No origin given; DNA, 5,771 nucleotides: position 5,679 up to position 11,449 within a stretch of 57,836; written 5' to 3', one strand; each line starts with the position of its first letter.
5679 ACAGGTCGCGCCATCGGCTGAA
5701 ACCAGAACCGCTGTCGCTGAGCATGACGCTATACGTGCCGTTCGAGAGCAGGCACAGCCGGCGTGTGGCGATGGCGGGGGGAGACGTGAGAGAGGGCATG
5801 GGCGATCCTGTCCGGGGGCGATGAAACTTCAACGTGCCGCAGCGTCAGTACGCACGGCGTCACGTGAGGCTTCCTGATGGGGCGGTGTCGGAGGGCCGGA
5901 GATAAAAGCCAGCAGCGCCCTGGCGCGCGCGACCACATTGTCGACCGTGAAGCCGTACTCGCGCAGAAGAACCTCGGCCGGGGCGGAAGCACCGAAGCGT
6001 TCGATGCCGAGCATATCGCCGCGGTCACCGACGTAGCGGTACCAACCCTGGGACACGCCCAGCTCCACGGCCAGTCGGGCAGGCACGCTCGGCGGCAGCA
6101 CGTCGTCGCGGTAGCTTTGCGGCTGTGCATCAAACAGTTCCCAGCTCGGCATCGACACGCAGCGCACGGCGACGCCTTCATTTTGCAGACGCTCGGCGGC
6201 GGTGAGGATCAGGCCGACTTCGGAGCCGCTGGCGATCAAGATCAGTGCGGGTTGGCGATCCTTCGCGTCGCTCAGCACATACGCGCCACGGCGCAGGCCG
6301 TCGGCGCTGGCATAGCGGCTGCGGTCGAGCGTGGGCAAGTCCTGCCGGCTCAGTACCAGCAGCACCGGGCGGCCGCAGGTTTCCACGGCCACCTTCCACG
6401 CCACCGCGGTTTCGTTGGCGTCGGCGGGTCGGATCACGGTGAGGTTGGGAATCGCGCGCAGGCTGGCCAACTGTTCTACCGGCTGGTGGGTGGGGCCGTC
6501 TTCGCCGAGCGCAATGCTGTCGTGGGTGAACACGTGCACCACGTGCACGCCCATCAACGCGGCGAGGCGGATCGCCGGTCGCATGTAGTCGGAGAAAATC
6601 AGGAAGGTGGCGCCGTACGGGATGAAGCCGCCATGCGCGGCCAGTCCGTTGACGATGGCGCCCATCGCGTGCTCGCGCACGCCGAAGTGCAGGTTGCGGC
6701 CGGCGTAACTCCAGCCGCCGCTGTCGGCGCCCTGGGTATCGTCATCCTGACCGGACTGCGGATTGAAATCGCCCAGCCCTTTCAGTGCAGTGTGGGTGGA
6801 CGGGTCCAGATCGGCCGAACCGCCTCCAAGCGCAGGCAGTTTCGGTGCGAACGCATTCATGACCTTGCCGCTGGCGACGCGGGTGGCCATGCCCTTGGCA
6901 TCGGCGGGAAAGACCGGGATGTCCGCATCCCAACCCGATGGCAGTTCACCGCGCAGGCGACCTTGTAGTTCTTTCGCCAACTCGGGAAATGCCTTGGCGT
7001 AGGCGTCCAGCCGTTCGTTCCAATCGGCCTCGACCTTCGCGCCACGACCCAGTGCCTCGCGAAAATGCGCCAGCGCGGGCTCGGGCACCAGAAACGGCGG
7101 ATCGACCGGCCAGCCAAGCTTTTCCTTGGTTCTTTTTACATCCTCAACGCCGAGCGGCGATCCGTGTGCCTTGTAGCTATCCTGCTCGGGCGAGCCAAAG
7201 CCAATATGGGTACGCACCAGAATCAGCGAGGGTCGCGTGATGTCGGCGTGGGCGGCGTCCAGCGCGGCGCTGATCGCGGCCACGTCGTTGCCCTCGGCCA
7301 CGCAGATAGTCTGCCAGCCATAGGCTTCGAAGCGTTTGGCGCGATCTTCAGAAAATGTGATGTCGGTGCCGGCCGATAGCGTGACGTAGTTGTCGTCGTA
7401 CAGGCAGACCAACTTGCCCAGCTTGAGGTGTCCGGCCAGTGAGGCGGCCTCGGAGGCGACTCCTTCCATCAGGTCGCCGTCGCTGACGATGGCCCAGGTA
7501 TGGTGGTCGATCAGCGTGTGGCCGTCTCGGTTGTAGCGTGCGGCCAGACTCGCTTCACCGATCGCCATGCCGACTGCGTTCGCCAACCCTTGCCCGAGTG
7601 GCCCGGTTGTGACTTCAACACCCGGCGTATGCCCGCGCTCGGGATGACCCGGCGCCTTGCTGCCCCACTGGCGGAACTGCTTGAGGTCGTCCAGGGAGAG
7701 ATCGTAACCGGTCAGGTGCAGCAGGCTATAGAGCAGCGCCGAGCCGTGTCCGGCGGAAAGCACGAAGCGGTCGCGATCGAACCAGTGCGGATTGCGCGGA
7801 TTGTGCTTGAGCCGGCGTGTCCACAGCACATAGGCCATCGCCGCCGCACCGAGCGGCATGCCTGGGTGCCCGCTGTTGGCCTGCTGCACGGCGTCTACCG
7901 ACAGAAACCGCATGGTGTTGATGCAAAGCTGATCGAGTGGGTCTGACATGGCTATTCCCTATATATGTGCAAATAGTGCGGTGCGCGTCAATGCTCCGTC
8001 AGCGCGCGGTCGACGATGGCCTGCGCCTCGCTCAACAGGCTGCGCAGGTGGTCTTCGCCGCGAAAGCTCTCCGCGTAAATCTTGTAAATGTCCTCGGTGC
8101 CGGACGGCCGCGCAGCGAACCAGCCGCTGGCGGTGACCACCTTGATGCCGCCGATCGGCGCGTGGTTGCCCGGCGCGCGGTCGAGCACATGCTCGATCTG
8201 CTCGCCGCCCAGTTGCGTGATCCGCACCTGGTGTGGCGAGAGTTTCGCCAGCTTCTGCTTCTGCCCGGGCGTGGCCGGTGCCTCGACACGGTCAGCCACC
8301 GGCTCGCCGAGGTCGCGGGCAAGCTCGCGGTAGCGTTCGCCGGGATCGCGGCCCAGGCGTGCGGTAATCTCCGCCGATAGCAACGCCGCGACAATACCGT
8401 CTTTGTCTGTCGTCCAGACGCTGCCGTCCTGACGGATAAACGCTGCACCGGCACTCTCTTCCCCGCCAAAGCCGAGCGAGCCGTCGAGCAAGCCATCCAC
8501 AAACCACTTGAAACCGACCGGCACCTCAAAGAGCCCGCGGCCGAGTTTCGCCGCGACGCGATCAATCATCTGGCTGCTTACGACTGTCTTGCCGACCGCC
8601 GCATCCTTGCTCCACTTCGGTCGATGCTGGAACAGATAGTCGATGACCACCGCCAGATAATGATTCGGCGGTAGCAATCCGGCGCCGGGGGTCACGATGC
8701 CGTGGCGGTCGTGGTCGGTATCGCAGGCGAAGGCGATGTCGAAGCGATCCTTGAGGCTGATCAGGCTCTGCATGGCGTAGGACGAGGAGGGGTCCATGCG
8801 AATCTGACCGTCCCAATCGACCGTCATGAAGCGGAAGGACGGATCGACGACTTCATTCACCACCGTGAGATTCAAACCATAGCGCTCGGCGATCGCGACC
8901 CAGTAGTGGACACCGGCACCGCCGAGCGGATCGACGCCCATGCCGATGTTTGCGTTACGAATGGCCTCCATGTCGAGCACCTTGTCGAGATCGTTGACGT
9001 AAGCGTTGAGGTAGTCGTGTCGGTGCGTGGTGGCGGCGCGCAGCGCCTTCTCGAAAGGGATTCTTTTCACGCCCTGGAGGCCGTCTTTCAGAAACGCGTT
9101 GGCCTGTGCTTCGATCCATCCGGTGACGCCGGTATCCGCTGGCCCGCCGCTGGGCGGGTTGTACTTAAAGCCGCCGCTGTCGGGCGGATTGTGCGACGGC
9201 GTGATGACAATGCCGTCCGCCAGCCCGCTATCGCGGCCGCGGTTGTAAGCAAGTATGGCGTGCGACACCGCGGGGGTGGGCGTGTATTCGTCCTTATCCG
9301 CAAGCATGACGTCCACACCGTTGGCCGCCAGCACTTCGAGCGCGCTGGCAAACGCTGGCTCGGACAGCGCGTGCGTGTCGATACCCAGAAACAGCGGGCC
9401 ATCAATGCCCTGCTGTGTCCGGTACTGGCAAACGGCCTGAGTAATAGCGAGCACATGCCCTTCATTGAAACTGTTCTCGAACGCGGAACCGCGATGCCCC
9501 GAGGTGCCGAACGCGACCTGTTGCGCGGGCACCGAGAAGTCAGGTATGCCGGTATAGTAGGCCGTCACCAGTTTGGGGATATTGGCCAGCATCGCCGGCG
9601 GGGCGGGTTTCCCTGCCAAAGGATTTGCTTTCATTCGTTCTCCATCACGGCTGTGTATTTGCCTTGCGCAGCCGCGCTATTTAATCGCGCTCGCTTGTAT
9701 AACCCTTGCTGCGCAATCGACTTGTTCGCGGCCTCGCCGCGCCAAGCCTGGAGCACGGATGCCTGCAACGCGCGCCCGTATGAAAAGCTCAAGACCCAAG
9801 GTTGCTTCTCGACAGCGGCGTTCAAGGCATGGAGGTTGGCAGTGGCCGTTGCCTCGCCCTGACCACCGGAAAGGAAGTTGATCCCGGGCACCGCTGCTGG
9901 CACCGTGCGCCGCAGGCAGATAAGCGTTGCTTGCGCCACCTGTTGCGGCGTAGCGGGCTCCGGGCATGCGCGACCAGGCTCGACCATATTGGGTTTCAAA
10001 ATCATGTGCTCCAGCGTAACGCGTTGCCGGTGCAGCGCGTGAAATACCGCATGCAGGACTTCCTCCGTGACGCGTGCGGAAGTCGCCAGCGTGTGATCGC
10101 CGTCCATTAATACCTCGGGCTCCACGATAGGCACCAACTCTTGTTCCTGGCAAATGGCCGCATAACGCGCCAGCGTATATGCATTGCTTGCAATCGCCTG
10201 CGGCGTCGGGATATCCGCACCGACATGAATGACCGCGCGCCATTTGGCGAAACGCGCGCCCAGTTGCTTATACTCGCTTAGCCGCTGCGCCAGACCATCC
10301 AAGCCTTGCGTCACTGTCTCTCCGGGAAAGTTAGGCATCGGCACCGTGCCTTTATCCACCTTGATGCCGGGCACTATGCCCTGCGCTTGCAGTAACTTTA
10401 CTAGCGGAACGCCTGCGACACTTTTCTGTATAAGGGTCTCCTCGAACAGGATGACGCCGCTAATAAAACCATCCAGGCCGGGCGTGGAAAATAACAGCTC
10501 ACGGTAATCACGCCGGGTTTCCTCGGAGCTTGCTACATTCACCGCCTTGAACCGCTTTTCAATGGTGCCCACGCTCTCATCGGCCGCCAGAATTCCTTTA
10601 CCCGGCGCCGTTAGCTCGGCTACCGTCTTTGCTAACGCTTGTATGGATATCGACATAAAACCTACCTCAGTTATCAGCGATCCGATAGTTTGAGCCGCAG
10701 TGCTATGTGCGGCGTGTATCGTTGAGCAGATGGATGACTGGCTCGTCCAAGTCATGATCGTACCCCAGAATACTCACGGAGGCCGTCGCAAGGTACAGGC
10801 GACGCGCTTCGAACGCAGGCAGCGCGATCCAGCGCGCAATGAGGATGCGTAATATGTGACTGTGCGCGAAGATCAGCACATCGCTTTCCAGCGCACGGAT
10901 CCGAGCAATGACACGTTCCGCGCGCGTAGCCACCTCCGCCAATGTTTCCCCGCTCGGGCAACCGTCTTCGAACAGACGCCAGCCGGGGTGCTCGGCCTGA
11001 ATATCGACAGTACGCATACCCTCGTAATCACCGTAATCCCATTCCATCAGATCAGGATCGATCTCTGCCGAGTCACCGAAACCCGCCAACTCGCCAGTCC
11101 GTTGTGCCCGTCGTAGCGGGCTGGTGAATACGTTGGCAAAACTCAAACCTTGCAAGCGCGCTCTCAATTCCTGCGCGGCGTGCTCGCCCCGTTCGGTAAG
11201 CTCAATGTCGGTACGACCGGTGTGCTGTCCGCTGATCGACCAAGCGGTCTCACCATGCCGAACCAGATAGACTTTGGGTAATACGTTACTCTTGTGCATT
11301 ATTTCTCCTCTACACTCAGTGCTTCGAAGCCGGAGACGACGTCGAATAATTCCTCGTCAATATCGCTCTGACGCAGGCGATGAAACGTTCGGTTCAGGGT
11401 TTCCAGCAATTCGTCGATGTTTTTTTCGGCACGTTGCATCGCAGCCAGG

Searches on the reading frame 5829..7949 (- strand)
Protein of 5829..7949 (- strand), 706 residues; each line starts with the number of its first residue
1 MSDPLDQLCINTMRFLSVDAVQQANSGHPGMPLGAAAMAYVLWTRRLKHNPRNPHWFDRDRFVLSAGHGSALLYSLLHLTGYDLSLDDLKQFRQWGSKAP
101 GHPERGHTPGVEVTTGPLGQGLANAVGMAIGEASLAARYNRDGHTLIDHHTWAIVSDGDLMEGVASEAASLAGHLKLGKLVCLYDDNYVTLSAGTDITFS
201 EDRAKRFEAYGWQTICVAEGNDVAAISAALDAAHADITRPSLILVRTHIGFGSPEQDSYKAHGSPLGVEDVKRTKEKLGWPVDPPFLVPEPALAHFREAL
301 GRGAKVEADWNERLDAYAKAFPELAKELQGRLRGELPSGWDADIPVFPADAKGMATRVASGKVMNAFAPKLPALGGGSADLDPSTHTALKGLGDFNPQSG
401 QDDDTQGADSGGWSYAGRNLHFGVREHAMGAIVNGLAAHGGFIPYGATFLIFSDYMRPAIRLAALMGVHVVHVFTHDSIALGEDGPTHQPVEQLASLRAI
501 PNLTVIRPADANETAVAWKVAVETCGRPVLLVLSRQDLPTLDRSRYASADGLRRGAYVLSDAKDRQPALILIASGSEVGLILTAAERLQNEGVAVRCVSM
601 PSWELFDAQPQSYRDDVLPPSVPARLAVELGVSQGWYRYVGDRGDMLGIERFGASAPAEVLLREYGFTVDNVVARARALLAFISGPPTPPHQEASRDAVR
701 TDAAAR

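Call 3: search_protein_families(library=pfam, proteins=[window:5829-7949:-])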
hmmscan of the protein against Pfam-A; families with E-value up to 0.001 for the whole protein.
window:5829-7949:- (706 aa): 5 families
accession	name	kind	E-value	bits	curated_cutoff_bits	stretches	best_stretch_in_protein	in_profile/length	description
PF00456.26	Transketolase_N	-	3.1e-145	483.8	22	1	6-337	2-334/334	Transketolase, thiamine diphosphate binding domain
PF02779.29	Transket_pyr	-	4.5e-54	183.1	27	1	353-539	2-173/174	Transketolase, pyrimidine binding domain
PF22613.1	Transketolase_C_1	-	1e-40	138.9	27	1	555-668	1-113/113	Transketolase-like TK C-terminal domain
PF02780.25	Transketolase_C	-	3.3e-11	43.6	25.9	1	566-672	9-124/124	Transketolase, C-terminal domain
PF13292.11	DXP_synthase_N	-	0.00081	19.2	21.2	0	57-191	59-175/274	1-deoxy-D-xylulose-5-phosphate synthase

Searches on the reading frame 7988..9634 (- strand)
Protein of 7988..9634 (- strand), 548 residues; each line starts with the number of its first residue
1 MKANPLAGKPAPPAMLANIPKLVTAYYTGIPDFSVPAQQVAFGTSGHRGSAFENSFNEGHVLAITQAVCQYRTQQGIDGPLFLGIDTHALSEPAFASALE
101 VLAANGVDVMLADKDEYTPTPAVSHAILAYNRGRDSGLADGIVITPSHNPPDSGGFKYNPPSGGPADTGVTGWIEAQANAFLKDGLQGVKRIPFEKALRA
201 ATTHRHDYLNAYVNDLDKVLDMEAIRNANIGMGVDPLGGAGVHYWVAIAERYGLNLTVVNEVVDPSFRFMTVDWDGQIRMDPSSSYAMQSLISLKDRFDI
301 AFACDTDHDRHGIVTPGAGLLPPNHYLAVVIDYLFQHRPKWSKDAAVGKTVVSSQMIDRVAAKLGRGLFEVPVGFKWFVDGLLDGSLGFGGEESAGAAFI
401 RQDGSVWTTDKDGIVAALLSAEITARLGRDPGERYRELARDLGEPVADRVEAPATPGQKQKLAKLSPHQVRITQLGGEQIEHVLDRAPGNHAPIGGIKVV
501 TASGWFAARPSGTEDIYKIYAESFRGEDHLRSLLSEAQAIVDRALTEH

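Call 3: search_protein_families(library=pfam, proteins=[window:7988-9634:-])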
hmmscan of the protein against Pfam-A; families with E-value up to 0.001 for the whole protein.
window:7988-9634:- (548 aa): 4 families
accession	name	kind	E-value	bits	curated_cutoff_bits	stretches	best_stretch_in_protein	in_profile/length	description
PF02878.22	PGM_PMM_I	-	8.6e-32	110.1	22.5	1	41-179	3-132/138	Phosphoglucomutase/phosphomannomutase, alpha/beta/alpha domain I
PF02880.22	PGM_PMM_III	-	1.5e-28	99.7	20.7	1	323-438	2-111/115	Phosphoglucomutase/phosphomannomutase, alpha/beta/alpha domain III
PF02879.22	PGM_PMM_II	-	1.1e-12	48.9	29.3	1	211-315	2-100/103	Phosphoglucomutase/phosphomannomutase, alpha/beta/alpha domain II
PF00408.26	PGM_PMM_IV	-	1.1e-05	25.8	23.1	1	489-533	18-61/68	Phosphoglucomutase/phosphomannomutase, C-terminal domain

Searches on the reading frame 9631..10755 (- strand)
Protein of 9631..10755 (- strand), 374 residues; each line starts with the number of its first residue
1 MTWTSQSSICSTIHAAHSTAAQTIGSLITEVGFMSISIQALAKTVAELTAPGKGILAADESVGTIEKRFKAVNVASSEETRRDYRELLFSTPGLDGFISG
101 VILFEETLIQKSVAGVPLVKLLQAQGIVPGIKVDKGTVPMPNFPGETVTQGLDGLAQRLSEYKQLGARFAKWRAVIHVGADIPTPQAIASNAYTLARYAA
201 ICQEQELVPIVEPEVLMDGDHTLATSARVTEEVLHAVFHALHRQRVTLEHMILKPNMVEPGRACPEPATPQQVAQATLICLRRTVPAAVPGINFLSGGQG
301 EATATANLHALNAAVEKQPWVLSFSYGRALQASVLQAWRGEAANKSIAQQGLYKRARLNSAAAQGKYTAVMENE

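Call 3: search_protein_families(library=pfam, proteins=[window:9631-10755:-])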
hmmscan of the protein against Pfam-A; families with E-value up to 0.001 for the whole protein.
window:9631-10755:- (374 aa): 1 family
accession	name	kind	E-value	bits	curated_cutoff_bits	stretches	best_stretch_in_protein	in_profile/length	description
PF00274.25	Glycolytic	-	6.3e-143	476.2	22.2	1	41-371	2-333/349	Fructose-bisphosphate aldolase class-I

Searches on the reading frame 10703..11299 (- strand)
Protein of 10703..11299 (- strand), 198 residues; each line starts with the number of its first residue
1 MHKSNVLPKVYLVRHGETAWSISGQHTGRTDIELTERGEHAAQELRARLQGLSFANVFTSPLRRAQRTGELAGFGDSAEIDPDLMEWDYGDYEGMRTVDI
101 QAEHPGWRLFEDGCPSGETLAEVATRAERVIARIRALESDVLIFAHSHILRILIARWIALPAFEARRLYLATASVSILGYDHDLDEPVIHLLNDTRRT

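Call 3: search_protein_families(library=pfam, proteins=[window:10703-11299:-])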
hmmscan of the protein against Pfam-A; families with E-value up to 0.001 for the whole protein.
window:10703-11299:- (198 aa): 1 family
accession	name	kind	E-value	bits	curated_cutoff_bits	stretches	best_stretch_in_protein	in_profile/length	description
PF00300.27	His_Phos_1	-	3.8e-49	167.4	21.7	1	10-194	1-193/194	Histidine phosphatase superfamily (branch 1)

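Call 53: search_solved_structures(query=window:10703-11299:-, max_evalue=0.00001)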
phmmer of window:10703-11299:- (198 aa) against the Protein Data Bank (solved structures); distinct sequences matched with E-value up to 0.00001: 58.
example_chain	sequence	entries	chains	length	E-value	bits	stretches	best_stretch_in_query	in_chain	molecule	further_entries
2a6p_A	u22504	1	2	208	1.3e-39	139.4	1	10-186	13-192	POSSIBLE PHOSPHOGLYCERATE MUTASE GPM2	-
3f3k_A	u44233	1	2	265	6.7e-27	97.9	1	6-162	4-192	Uncharacterized protein YKR043C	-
3lg2_A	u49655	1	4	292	8.4e-27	97.6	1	6-162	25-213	Uncharacterized protein YKR043C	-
3ll4_A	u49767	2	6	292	2.1e-25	93.1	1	6-162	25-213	Uncharacterized protein YKR043C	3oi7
6e4b_A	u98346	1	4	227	5.4e-19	72.1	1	5-163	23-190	Adenosylcobalamin/alpha-ribazole phosphatase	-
6nru_A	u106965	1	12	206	1.5e-17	67.4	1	9-163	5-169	CobC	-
2enw_A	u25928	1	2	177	2.7e-17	66.6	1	10-154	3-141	Alpha-ribazole-5'-phosphate phosphatase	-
2p9z_A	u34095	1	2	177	3.5e-17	66.2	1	10-154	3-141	Alpha-ribazole-5'-phosphate phosphatase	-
2ekb_A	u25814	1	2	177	4.4e-17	65.9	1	10-154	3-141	Alpha-ribazole-5'-phosphate phosphatase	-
2owd_A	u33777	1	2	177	4.4e-17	65.9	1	10-154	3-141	Alpha-ribazole-5'-phosphate phosphatase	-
2p79_A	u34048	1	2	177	5e-17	65.7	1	10-154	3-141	Alpha-ribazole-5'-phosphate phosphatase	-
2p78_A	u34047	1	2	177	6.1e-17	65.4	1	10-154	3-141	Alpha-ribazole-5'-phosphate phosphatase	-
2p6o_A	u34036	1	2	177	6.1e-17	65.4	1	10-154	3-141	Alpha-ribazole-5'-phosphate phosphatase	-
1v37_A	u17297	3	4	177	6.2e-17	65.4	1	10-154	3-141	phosphoglycerate mutase | Alpha-ribazole-5'-phosphate phosphatase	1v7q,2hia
2p30_A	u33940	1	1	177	6.2e-17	65.4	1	10-154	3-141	Alpha-ribazole-5'-phosphate phosphatase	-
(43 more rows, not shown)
